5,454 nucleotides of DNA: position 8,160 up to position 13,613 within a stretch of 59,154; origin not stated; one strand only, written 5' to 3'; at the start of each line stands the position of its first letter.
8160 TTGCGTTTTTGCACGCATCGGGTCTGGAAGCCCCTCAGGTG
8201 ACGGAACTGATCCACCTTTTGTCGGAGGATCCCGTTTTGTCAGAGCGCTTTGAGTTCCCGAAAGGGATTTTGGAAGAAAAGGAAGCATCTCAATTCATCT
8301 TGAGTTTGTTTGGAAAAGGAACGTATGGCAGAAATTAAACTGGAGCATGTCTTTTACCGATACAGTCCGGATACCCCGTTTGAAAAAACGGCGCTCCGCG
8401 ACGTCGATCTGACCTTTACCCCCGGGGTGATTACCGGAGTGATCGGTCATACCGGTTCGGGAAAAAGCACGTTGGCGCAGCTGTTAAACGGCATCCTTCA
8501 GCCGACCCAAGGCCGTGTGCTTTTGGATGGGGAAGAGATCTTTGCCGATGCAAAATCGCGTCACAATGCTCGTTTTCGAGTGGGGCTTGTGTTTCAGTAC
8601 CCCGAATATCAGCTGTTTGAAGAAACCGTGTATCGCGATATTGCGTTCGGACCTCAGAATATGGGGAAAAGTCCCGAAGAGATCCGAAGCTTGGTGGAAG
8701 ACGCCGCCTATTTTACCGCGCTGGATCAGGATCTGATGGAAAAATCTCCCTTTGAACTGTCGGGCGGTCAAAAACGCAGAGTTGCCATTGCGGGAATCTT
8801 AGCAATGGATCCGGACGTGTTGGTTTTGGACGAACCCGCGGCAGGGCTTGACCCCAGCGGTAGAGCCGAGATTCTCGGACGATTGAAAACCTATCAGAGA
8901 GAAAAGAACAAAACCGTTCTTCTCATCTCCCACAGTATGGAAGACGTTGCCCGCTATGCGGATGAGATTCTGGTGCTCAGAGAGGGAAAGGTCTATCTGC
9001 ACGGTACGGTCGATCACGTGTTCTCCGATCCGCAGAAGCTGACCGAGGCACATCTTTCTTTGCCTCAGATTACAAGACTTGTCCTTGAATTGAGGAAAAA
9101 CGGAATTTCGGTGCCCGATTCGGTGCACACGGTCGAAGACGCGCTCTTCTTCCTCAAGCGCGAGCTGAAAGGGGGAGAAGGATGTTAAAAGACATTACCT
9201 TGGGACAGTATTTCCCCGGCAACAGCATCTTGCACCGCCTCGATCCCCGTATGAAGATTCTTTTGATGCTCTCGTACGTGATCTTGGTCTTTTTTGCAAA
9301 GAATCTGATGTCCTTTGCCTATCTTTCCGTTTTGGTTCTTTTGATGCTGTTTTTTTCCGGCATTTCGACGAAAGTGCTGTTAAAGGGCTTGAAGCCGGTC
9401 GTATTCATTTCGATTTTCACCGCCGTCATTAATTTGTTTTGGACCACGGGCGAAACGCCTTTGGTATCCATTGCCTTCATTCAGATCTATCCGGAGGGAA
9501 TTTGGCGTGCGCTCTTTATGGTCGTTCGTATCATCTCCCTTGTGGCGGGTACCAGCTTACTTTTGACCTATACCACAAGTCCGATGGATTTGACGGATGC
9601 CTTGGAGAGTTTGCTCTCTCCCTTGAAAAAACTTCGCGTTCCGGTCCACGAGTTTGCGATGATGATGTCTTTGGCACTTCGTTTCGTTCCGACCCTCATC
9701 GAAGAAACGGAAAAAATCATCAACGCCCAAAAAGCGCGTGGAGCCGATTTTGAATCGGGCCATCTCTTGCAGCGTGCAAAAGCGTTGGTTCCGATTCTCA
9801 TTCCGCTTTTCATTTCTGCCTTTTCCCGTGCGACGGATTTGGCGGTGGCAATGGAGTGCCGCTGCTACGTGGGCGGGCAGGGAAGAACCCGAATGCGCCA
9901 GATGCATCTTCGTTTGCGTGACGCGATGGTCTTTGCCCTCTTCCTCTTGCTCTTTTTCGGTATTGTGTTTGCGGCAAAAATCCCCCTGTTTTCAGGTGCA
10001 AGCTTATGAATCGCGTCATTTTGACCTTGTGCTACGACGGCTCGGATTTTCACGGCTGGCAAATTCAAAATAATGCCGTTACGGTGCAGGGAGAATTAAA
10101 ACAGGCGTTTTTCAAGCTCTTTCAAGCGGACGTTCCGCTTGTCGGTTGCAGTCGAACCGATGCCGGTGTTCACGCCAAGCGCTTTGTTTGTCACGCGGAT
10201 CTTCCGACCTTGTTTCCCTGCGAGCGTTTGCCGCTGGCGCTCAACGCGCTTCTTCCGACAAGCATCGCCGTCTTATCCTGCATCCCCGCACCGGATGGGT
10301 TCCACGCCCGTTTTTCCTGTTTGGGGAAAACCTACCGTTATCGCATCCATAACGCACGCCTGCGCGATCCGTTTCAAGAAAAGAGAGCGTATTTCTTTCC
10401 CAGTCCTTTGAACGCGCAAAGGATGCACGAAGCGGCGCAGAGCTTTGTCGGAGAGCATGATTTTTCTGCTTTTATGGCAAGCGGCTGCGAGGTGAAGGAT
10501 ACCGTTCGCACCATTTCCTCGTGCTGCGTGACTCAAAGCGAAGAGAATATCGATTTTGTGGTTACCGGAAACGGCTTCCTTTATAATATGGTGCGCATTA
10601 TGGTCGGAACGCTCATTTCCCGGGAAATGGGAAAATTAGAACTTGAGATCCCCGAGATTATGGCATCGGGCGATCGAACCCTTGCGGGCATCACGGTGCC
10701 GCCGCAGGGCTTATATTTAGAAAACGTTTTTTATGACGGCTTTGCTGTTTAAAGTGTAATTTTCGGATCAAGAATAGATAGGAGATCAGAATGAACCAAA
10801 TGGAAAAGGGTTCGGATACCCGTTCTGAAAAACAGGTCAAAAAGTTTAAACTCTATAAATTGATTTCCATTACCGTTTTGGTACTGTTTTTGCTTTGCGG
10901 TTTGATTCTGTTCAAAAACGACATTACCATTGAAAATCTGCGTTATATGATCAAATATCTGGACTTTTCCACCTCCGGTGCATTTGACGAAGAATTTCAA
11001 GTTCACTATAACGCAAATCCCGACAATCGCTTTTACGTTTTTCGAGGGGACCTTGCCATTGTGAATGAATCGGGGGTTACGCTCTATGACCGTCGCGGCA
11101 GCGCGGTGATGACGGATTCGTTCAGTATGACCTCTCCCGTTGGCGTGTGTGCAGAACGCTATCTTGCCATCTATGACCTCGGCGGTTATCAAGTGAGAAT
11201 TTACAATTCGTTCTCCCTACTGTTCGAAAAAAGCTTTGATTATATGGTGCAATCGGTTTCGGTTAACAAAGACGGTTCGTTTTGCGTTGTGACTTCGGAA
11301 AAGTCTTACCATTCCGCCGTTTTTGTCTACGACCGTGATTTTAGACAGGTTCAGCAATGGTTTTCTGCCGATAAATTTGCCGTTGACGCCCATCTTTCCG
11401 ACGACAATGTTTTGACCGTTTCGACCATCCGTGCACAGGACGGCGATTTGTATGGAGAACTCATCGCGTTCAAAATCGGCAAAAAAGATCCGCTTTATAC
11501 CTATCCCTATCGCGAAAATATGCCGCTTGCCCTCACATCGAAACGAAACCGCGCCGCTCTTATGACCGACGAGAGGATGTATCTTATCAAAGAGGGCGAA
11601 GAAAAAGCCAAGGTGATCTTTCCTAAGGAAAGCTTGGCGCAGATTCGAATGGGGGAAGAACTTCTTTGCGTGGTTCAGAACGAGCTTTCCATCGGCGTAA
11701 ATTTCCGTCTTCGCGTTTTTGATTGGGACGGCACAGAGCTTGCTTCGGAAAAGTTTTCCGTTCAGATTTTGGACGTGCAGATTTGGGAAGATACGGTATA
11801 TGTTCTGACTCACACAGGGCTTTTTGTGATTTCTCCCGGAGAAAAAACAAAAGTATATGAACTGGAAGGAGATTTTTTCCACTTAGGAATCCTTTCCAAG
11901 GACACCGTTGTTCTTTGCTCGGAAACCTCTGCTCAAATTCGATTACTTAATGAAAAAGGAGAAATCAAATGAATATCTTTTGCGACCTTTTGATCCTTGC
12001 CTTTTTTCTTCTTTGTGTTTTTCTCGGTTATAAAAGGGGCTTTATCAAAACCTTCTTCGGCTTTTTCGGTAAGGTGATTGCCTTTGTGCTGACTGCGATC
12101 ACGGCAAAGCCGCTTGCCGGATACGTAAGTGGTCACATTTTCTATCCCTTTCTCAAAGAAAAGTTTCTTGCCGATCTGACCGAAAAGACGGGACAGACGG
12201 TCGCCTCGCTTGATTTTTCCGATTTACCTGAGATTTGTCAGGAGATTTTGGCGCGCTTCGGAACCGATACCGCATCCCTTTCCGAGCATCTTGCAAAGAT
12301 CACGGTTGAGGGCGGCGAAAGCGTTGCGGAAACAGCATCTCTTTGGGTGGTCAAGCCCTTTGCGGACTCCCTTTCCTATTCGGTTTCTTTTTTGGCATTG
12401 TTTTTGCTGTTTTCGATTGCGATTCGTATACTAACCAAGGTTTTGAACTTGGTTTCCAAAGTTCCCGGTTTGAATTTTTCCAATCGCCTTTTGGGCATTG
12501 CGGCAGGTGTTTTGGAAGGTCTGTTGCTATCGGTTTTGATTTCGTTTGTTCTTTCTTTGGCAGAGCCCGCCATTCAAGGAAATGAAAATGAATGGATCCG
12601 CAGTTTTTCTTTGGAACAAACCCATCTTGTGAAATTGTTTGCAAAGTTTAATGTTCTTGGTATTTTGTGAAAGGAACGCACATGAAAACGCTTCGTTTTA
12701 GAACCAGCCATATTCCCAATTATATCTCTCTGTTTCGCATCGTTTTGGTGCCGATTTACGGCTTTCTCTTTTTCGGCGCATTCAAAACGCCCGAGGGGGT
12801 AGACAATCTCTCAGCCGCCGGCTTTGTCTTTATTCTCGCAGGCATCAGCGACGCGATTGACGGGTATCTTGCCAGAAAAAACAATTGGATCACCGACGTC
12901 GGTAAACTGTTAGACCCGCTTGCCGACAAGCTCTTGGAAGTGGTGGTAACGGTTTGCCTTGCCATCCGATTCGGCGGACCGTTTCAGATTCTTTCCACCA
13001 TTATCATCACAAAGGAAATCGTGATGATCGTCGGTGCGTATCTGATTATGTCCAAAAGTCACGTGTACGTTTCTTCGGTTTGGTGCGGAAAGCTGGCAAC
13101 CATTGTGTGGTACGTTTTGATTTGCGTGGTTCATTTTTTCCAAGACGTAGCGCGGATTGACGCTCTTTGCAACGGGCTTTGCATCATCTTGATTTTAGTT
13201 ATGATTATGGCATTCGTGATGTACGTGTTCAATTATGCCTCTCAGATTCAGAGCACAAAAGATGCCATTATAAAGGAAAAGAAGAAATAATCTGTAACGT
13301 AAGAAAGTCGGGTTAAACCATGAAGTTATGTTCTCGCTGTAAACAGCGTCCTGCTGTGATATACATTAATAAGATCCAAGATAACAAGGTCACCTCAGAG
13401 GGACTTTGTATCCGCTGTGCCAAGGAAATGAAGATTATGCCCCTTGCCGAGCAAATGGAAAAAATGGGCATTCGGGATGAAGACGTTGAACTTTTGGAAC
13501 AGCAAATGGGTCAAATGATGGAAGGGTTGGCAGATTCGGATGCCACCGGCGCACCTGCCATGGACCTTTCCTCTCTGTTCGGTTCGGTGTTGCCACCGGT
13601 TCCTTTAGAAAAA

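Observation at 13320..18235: ClpX-type zinc ribbon fused to a ClpC-like double AAA+ unfoldase, translationally coupled to a catalytically dead P-type ATPase paralog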

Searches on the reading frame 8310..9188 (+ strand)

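Call 53: search_protein_families(library=pfam, proteins=[window:8310-9188:+], max_evalue=0.00001)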
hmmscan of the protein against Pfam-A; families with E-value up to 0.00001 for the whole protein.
window:8310-9188:+ (292 aa): 3 families
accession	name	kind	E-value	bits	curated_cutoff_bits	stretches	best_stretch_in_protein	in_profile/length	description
PF00005.33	ABC_tran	-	1.2e-29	104.1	25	1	29-177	1-136/137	ABC transporter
PF13304.12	AAA_21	-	2.7e-11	44.5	27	1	133-210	221-300/304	AAA domain, putative AbiEii toxin, Type IV TA system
PF02463.25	SMC_N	-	1.3e-07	31.8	40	1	30-216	16-205/220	RecF/RecN/SMC N terminal domain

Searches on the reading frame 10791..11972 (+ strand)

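Call 53: search_protein_families(library=pfam, proteins=[window:10791-11972:+], max_evalue=0.00001)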
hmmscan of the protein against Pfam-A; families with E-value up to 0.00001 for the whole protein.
window:10791-11972:+ (393 aa): 1 family
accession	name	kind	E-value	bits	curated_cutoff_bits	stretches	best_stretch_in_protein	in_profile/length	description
PF18975.6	DUF5711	-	2.8e-26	93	26.3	1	77-350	20-306/344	Family of unknown function (DUF5711)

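Call 83: search_protein_families(library=ncbifam, proteins=[window:10791-11972:+], max_evalue=0.001)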
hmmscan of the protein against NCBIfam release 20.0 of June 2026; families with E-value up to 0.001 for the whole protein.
window:10791-11972:+ (393 aa): 0 families

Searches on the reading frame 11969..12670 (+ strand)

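Call 83: search_protein_families(library=ncbifam, proteins=[window:11969-12670:+], max_evalue=0.001)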
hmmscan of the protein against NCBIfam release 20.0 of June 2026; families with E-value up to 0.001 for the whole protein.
window:11969-12670:+ (233 aa): 1 family
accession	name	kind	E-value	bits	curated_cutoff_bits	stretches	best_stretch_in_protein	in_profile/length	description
NF033740.0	MarP_fam_protase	equivalog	0.00098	18.2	250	0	6-53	2-49/390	MarP family serine protease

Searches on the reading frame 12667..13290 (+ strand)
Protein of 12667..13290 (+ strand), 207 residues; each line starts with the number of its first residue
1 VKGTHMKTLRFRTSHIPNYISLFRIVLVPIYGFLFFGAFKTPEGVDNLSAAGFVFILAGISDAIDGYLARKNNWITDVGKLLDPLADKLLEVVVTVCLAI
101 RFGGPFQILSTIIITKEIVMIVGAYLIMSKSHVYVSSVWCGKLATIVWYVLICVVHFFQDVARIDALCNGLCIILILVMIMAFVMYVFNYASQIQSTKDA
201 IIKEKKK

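Call 83: search_protein_families(library=ncbifam, proteins=[window:12667-13290:+], max_evalue=0.001)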
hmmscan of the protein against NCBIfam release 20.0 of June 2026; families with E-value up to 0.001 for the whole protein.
window:12667-13290:+ (207 aa): 8 families
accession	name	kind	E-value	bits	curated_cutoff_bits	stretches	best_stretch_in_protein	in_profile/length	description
TIGR00560.1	pgsA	equivalog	9.3e-26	91.4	109.1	1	15-194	2-180/183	CDP-diacylglycerol--glycerol-3-phosphate 3-phosphatidyltransferase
NF053678.1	ClpnSynClsA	equivalog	1.3e-19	71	240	1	14-155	3-136/180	cardiolipin synthase ClsA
NF008090.0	PRK10832.1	equivalog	6.1e-16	59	304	1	15-189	4-172/182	CDP-diacylglycerol--glycerol-3-phosphate 3-phosphatidyltransferase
NF040950.1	archin_ph_syn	equivalog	2.1e-07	31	180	1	16-114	25-116/191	archaetidylinositol phosphate synthase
TIGR00473.1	pssA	equivalog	3e-06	27.4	107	1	47-142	19-113/153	CDP-diacylglycerol--serine O-phosphatidyltransferase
NF038086.1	anchor_synt_A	exception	0.00013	21.8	200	1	50-88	34-71/222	protein sorting system archaetidylserine synthase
NF052561.1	PIPSynBT1523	equivalog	0.0002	21.2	350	1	16-98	26-110/232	hypothetical protein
NF045883.1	PIPSynth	equivalog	0.00042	20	170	1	46-101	47-102/197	phosphatidylinositol phosphate synthase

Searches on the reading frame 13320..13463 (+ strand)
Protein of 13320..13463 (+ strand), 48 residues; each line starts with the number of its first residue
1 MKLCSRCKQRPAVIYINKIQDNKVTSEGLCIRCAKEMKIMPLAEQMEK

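Call 40: search_solved_structures(query=A5, max_evalue=10, show_alignments=5)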
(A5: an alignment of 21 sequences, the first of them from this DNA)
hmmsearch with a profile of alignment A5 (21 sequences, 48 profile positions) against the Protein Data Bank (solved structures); distinct sequences matched with E-value up to 10: 5.
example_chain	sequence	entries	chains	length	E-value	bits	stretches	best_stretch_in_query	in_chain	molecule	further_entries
8wtb_B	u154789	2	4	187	2e-05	27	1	2-36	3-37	Protein-arginine kinase activator protein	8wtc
3h0g_I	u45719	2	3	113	0.58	12.8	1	3-33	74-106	DNA-directed RNA polymerase II subunit RPB9 | RNA polymerase II subunit Rpb9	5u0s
8hkx_S14P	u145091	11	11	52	0.74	12.4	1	2-14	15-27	30S ribosomal protein S14 type Z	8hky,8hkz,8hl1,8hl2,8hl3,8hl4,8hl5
8qsz_I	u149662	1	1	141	1.5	11.4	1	3-33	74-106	DNA-directed RNA polymerase II subunit RPB9,RBP9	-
9e71_BP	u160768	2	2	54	4.3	10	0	4-14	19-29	Small ribosomal subunit protein uS14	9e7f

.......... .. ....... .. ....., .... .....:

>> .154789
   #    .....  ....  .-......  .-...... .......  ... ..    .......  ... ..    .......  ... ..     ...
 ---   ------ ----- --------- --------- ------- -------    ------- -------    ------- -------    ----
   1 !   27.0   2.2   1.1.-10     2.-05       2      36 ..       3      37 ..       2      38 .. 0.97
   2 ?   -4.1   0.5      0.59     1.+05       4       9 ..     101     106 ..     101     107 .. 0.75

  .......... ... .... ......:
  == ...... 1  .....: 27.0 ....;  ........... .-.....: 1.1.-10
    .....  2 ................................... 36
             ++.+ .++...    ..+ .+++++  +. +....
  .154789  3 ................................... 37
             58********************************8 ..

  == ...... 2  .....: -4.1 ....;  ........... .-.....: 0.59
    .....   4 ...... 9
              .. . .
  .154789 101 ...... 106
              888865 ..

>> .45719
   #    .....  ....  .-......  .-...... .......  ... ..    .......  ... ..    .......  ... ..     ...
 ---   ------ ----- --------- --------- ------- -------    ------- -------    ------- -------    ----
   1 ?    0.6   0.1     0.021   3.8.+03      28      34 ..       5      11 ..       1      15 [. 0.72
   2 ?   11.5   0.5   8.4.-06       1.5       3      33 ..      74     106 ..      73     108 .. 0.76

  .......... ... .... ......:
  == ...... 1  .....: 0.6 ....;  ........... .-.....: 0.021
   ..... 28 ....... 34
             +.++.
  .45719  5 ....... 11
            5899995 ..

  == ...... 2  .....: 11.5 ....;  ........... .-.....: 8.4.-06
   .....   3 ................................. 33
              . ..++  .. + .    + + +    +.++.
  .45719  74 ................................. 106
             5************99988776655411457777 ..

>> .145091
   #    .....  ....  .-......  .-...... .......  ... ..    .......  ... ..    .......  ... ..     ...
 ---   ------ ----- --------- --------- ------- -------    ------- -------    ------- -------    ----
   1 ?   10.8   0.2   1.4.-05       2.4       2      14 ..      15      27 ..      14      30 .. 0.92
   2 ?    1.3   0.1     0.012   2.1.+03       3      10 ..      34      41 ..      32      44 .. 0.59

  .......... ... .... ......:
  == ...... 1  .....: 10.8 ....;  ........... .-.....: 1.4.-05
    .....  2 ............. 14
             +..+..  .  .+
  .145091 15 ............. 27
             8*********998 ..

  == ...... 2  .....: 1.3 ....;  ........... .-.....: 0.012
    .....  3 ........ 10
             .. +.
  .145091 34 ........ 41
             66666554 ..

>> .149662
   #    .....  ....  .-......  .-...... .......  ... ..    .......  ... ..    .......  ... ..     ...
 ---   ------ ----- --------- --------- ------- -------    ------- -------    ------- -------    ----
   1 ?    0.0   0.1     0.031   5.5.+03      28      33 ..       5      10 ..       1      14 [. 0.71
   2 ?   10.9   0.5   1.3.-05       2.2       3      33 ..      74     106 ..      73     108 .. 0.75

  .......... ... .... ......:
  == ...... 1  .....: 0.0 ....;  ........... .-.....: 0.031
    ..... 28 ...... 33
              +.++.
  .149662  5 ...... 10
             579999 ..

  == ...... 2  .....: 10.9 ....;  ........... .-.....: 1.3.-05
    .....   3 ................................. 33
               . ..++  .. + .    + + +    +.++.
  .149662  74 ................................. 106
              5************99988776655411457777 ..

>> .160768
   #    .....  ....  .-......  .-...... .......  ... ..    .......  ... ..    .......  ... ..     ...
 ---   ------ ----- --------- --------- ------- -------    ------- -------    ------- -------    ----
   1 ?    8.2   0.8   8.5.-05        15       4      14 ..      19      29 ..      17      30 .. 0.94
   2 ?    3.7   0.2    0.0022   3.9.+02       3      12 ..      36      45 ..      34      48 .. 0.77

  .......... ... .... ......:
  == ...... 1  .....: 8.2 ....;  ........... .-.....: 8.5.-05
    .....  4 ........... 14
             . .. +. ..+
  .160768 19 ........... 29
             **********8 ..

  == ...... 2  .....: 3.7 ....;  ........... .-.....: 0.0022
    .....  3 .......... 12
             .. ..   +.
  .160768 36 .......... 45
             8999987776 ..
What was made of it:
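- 13329..13418 (+): Zinc ribbon CxxC-x22-CxxC (C4, C7, C30, C33) of the McsA/ClpE type. A family profile hits the first zinc finger of McsA (8wtb_B) at E=2e-5, gapless over 35 aa (call 40).
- Closest known: ClpE. Different: The family zinc-ribbon profile did not reach the 29hb chain at E<=10, although it hit McsA (call 40).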

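Call 42: find_related_loci(query=A5, collection=metagenome_contigs, flank=7000)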
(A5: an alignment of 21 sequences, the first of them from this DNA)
Query A5 (48 aa) in metagenome_contigs; peptide patterns used: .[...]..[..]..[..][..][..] (x = any residue, [..] = any of these).
600 stretches matched a pattern (row limit reached: there are more); 569 encode a relative of the query (tblastn E <= 1e-3); the best 80 are kept; 80 distinct loci.
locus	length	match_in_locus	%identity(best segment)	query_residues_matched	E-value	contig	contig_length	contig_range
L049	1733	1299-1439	64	2-48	4e-19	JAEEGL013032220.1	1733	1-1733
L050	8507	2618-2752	62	3-47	3e-18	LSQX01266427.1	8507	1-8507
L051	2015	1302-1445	65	1-48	8e-18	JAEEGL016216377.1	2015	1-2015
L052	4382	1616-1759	60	1-48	1e-17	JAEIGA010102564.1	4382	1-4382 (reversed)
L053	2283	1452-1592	55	2-48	1e-16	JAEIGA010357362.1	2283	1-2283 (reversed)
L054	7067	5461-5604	52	1-48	2e-16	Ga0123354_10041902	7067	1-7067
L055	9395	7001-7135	60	3-47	4e-16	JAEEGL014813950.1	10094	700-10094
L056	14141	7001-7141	51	2-48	3e-16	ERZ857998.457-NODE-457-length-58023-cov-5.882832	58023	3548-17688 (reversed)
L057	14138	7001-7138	57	3-48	5e-16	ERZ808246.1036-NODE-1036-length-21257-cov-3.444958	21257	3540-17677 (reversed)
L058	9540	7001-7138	57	3-48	7e-16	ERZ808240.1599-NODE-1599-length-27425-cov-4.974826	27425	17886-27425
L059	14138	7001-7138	57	3-48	6e-16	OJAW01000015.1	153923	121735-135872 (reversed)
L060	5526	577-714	57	3-48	8e-16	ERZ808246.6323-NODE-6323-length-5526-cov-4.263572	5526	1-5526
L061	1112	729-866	59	3-48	1e-15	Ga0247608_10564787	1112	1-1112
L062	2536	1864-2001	52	3-48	1e-15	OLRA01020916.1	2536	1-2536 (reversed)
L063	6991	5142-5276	60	3-47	2e-15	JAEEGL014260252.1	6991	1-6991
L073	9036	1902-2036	56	3-47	6e-15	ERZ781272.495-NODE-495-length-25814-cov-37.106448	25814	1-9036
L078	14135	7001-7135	56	3-47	9e-15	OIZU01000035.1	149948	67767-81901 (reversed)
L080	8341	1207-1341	58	3-47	1e-14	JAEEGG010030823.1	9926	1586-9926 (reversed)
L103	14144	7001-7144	56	1-48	4e-14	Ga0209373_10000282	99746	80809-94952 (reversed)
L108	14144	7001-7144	54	1-48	6e-14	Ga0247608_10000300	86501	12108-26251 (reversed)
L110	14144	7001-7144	52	1-48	5e-14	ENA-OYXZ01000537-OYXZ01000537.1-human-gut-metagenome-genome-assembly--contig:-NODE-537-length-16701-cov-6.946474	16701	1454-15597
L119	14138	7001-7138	46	3-48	5e-14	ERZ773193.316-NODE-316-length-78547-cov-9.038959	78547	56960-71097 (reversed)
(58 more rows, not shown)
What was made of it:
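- Zinc-ribbon Clp genes are widespread, with at least 569 metagenome loci (call 42).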

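Call 78: search_protein_families(library=pfam, proteins=[L056:9339-10601:+, L057:9320-9637:+, L073:4484-5482:+, L078:9707-10639:+, L080:3638-4585:+, L103:9588-10952:+, L108:9313-9972:+, L110:9405-9983:+, L119:9419-10186:+], max_evalue=0.001)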
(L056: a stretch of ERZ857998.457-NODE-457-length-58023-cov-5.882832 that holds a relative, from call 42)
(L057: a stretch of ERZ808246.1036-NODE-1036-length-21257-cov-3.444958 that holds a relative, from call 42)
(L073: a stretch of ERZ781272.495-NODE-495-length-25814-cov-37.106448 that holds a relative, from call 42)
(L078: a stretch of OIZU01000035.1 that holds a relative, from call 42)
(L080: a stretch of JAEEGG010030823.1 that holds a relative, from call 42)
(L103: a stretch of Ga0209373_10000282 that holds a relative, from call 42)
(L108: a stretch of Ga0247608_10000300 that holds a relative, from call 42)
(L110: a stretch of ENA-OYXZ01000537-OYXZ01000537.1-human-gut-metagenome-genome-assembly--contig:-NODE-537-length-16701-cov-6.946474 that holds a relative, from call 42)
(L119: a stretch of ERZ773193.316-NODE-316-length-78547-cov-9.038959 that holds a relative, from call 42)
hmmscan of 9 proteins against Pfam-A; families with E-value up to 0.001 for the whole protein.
L056:9339-10601:+ (420 aa): 1 family
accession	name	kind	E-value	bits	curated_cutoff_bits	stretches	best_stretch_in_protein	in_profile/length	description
PF00202.27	Aminotran_3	-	7.2e-74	249.3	30.5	1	20-413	9-403/403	Aminotransferase class-III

L057:9320-9637:+ (105 aa): 1 family
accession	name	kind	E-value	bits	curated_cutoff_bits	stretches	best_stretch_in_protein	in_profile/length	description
PF04993.18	TfoX_N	-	7.3e-06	26.4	30.1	1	16-51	4-39/91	TfoX N-terminal domain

L073:4484-5482:+ (332 aa): 5 families
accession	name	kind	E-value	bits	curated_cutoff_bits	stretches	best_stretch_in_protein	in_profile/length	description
PF13306.12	LRR_5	-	5.1e-86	285.4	27.7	3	178-297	4-120/127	BspA type Leucine rich repeat region (6 copies)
PF13240.11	Zn_Ribbon_1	-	6.3e-08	32.6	25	1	27-48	2-23/23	zinc-ribbon domain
PF13248.11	Zn_ribbon_3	-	2.5e-06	27.2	27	1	26-48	4-26/26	zinc-ribbon domain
PF12773.13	DZR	-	0.00048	20.7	27.3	0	27-49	1-23/45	Double zinc ribbon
PF13855.12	LRR_8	-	0.00097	19.3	27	0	151-189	13-52/61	Leucine rich repeat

L078:9707-10639:+ (310 aa): 3 families
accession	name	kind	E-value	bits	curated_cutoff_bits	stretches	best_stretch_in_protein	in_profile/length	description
PF13306.12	LRR_5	-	4.5e-81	269.4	27.7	3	154-276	2-121/127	BspA type Leucine rich repeat region (6 copies)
PF13240.11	Zn_Ribbon_1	-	4.8e-06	26.6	25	1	5-25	2-22/23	zinc-ribbon domain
PF13248.11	Zn_ribbon_3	-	0.00042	20.1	27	0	4-26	4-26/26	zinc-ribbon domain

L080:3638-4585:+ (315 aa): 3 families
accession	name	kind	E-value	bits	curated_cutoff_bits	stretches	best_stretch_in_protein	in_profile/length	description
PF01545.26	Cation_efflux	-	2.3e-46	158.5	26.6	1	29-220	3-195/198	Cation efflux family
PF16916.11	ZT_dimer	-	3.1e-20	72.4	26.7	1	234-304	8-77/78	Dimerisation domain of Zinc Transporter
PF00822.25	PMP22_Claudin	-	0.00076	19.9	26.7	0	95-170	70-139/161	PMP-22/EMP/MP20/Claudin family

L103:9588-10952:+ (454 aa): 1 family
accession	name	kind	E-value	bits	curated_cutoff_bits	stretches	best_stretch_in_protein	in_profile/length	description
PF00285.26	Citrate_synt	-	4.6e-119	398.1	27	1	46-438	3-357/357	Citrate synthase, C-terminal domain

L108:9313-9972:+ (219 aa): 0 families

L110:9405-9983:+ (192 aa): 1 family
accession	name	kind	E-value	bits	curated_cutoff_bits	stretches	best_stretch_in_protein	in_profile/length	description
PF00963.24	Cohesin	-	3e-08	34.4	24.1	1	37-154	3-109/139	Cohesin domain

L119:9419-10186:+ (255 aa): 0 families
